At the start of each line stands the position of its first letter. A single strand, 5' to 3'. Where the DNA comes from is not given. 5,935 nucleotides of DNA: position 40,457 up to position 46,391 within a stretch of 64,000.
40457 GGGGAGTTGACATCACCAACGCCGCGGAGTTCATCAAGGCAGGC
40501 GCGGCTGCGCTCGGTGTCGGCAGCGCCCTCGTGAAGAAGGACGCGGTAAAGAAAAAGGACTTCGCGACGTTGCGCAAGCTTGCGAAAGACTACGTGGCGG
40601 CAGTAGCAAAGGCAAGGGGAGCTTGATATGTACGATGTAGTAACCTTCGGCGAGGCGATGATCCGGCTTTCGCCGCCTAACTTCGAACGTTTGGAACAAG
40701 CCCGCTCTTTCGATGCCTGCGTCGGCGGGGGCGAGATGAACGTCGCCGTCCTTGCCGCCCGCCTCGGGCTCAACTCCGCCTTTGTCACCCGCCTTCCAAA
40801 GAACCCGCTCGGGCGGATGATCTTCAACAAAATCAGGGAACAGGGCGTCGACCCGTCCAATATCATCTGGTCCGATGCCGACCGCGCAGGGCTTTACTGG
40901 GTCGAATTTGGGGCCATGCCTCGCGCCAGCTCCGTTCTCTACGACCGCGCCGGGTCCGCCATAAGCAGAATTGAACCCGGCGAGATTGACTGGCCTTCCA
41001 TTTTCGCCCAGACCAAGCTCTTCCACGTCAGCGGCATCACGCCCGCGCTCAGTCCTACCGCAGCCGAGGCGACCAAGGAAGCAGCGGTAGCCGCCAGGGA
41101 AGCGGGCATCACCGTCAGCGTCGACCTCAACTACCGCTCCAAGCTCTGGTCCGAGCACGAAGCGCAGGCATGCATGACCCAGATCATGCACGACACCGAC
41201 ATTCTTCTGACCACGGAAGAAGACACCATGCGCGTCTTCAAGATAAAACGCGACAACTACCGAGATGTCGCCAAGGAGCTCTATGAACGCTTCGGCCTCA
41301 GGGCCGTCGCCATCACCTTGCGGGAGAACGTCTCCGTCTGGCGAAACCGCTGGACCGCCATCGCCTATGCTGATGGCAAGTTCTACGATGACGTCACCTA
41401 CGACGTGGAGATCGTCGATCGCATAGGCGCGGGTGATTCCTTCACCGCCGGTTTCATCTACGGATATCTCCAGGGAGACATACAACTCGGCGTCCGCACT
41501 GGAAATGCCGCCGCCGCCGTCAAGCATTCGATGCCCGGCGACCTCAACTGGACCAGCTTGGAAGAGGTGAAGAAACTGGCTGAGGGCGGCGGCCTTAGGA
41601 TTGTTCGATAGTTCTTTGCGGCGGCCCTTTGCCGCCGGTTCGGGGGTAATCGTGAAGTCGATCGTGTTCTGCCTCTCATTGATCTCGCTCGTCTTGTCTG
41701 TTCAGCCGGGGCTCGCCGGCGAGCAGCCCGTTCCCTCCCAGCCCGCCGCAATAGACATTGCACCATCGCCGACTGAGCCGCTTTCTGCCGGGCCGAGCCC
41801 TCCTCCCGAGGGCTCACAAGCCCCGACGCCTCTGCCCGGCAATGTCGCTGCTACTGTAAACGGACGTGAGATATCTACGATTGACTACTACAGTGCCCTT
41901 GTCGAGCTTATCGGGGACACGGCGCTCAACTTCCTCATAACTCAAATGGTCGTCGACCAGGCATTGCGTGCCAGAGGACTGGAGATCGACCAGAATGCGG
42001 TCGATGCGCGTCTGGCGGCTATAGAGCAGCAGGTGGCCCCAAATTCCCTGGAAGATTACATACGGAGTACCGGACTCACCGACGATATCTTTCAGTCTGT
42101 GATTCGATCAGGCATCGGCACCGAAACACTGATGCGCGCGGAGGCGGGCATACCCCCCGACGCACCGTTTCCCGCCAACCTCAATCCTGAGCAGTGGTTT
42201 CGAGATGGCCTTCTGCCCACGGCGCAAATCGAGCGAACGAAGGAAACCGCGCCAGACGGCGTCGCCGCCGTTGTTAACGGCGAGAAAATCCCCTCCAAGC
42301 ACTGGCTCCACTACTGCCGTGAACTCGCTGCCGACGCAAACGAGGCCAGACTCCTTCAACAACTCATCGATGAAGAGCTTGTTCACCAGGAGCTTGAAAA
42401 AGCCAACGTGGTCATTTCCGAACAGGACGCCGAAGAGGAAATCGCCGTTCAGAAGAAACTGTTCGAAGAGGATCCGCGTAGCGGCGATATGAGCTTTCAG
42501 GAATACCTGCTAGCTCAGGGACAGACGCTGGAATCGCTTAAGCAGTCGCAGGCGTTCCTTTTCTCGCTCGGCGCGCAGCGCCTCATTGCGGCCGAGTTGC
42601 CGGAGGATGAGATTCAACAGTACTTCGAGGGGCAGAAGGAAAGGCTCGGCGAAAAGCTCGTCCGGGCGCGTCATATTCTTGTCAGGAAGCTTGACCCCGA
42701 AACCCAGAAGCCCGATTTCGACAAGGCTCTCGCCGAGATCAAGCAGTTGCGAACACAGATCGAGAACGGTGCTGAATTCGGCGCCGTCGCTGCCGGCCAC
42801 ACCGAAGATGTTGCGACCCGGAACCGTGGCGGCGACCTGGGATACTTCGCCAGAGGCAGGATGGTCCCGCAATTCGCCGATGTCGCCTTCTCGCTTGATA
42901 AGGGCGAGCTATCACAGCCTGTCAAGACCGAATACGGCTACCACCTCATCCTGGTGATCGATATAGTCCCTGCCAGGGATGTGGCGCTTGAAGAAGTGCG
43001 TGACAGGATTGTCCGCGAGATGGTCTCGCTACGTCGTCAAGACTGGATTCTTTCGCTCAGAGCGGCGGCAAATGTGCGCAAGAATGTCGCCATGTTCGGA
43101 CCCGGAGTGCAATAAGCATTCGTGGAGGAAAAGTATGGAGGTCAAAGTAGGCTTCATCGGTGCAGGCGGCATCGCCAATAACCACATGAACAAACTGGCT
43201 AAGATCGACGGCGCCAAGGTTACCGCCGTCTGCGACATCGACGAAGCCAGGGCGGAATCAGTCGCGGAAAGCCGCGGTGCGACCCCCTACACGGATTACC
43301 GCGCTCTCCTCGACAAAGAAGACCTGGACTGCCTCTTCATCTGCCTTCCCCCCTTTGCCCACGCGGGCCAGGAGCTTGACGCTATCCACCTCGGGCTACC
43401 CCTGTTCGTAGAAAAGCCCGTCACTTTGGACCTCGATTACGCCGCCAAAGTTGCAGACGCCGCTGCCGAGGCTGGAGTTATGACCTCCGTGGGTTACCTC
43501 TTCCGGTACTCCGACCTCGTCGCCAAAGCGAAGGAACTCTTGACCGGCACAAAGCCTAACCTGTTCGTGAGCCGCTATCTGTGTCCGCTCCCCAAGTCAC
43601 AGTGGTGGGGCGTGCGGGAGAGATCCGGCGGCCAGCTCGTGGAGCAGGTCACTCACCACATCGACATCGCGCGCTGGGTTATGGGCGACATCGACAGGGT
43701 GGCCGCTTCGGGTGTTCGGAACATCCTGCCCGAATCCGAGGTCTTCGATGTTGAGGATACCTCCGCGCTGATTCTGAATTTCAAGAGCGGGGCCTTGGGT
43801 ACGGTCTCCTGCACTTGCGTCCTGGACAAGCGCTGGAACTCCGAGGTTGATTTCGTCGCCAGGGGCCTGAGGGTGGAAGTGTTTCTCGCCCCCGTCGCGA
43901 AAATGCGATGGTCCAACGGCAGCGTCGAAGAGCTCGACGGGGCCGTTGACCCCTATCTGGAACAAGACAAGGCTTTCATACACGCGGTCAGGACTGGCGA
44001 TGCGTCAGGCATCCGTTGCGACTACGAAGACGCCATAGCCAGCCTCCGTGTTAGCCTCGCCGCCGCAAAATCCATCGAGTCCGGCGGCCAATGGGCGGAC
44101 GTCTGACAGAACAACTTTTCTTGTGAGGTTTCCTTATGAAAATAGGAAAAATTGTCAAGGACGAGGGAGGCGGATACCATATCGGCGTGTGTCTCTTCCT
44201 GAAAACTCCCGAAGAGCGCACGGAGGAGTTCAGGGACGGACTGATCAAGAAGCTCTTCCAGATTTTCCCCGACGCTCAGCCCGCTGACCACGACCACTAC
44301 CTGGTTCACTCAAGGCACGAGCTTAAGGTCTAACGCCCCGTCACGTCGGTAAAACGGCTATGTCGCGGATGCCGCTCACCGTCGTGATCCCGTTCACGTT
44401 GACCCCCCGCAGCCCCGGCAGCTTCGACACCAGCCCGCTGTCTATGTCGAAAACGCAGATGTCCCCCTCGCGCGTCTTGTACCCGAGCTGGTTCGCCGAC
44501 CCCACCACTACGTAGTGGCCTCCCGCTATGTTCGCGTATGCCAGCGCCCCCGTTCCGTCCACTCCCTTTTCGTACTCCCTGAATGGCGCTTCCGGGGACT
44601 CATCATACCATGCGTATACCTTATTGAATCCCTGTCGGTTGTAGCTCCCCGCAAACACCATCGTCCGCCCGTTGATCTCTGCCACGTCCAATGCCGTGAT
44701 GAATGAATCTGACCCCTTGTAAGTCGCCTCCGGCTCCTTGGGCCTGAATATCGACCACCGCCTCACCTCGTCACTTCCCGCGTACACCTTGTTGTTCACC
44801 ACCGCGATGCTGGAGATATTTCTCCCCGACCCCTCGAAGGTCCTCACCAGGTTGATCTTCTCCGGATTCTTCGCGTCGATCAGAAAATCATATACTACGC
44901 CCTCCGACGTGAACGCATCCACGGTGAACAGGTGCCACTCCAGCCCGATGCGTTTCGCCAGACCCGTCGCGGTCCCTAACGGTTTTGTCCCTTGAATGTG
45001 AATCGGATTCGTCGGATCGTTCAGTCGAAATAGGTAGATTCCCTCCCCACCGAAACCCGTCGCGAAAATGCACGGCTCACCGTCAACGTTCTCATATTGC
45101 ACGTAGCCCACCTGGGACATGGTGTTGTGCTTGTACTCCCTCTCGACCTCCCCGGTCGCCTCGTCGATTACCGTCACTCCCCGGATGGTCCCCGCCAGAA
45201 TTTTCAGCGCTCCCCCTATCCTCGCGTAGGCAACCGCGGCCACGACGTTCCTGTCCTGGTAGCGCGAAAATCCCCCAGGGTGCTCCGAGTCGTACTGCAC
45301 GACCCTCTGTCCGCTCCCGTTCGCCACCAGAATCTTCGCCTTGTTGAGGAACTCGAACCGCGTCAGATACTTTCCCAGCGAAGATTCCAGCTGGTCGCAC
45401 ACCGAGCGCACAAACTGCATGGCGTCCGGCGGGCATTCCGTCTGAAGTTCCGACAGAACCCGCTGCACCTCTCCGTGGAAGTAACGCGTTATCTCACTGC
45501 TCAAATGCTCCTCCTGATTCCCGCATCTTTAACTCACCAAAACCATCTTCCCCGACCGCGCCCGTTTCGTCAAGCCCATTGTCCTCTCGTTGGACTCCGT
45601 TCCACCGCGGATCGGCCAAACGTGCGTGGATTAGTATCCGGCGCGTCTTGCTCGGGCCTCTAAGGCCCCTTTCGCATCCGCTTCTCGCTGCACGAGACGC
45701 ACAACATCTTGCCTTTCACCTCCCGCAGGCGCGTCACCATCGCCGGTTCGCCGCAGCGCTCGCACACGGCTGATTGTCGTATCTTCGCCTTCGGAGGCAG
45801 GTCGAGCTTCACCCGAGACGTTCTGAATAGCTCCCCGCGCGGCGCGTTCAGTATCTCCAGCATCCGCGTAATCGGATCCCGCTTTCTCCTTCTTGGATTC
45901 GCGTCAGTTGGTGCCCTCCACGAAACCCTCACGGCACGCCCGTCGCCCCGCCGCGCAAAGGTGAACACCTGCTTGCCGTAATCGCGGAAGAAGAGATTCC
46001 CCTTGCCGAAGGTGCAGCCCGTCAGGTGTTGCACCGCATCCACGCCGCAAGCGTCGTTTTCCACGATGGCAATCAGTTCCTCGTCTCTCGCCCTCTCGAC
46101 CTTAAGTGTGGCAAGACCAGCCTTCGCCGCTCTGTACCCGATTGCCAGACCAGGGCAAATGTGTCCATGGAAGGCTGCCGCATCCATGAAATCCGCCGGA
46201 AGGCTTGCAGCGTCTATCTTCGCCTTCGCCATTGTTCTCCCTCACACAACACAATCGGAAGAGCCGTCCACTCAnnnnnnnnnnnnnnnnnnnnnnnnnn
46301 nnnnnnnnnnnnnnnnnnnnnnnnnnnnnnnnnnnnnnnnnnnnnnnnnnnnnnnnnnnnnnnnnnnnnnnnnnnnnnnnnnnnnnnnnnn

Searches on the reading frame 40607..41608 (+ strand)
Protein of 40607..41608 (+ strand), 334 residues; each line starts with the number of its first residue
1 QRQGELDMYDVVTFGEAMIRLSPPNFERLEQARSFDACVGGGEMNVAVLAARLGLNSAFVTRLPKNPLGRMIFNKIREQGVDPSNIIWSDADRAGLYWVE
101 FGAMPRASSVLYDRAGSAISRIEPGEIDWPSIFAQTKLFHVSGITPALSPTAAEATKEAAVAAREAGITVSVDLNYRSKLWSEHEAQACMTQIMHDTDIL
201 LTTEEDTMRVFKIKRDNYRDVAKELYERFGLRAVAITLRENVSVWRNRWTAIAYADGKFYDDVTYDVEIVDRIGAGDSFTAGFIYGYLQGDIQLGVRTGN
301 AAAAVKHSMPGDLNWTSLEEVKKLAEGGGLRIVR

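Call 41: search_protein_families(library=pfam, max_evalue=0.00001, proteins=[window:40607-41608:+])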
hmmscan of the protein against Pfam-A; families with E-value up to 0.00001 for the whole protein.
window:40607-41608:+ (334 aa): 1 family
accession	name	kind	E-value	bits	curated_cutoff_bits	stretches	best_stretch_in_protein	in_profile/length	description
PF00294.29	PfkB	-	2.2e-36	126.2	25.8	1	10-309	3-292/302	pfkB family carbohydrate kinase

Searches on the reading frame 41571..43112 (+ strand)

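Call 41: search_protein_families(library=pfam, max_evalue=0.00001, proteins=[window:41571-43112:+])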
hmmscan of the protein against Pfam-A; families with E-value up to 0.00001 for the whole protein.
window:41571-43112:+ (514 aa): 4 families
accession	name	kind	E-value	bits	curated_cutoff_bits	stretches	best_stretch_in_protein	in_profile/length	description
PF00639.27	Rotamase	-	1.2e-23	84.3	21.7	1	368-464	1-97/97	PPIC-type PPIASE domain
PF13616.12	Rotamase_3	-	1.5e-23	84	22.5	1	361-464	13-114/116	PPIC-type PPIASE domain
PF13145.12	Rotamase_2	-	1.2e-13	52.3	27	1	344-478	2-121/121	PPIC-type PPIASE domain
PF13624.11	SurA_N_3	-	2.9e-13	50.4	27.2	0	255-327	81-152/162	SurA-like N-terminal domain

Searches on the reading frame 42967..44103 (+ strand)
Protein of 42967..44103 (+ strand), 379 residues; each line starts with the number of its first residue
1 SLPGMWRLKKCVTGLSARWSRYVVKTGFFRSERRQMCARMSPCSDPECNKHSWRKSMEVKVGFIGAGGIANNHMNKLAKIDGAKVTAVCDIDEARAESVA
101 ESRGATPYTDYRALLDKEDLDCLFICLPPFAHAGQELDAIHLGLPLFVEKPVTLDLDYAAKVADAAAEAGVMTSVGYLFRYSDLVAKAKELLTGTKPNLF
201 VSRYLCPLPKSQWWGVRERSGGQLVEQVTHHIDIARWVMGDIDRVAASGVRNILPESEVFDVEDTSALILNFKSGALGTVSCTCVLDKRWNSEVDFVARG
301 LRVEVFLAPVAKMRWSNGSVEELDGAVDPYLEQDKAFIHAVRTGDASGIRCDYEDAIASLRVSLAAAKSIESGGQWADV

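Call 41: search_protein_families(library=pfam, max_evalue=0.00001, proteins=[window:42967-44103:+])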
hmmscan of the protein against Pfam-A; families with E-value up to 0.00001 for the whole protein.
window:42967-44103:+ (379 aa): 3 families
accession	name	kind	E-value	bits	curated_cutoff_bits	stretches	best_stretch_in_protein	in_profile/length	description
PF01408.29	GFO_IDH_MocA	-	2.2e-27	96.5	24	1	59-177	1-120/120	Oxidoreductase family, NAD-binding Rossmann fold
PF22725.1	GFO_IDH_MocA_C3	-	3.2e-16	59.9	27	1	198-290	17-110/124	GFO/IDH/MocA C-terminal domain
PF02894.22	GFO_IDH_MocA_C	-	1.4e-10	41.8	22.9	1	211-284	29-103/218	Oxidoreductase family, C-terminal alpha/beta domain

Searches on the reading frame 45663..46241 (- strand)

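Call 41: search_protein_families(library=pfam, max_evalue=0.00001, proteins=[window:45663-46241:-])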
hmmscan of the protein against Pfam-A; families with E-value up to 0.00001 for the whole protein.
window:45663-46241:- (193 aa): 2 families
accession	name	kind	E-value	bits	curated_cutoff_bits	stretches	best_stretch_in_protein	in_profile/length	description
PF02663.19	FmdE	-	3e-39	134.6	22.9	1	24-114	1-106/133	FmdE, Molybdenum formylmethanofuran dehydrogenase operon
PF01258.23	zf-dskA_traR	-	5.3e-07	30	24.9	1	159-187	5-33/36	Prokaryotic dksA/traR C4-type zinc finger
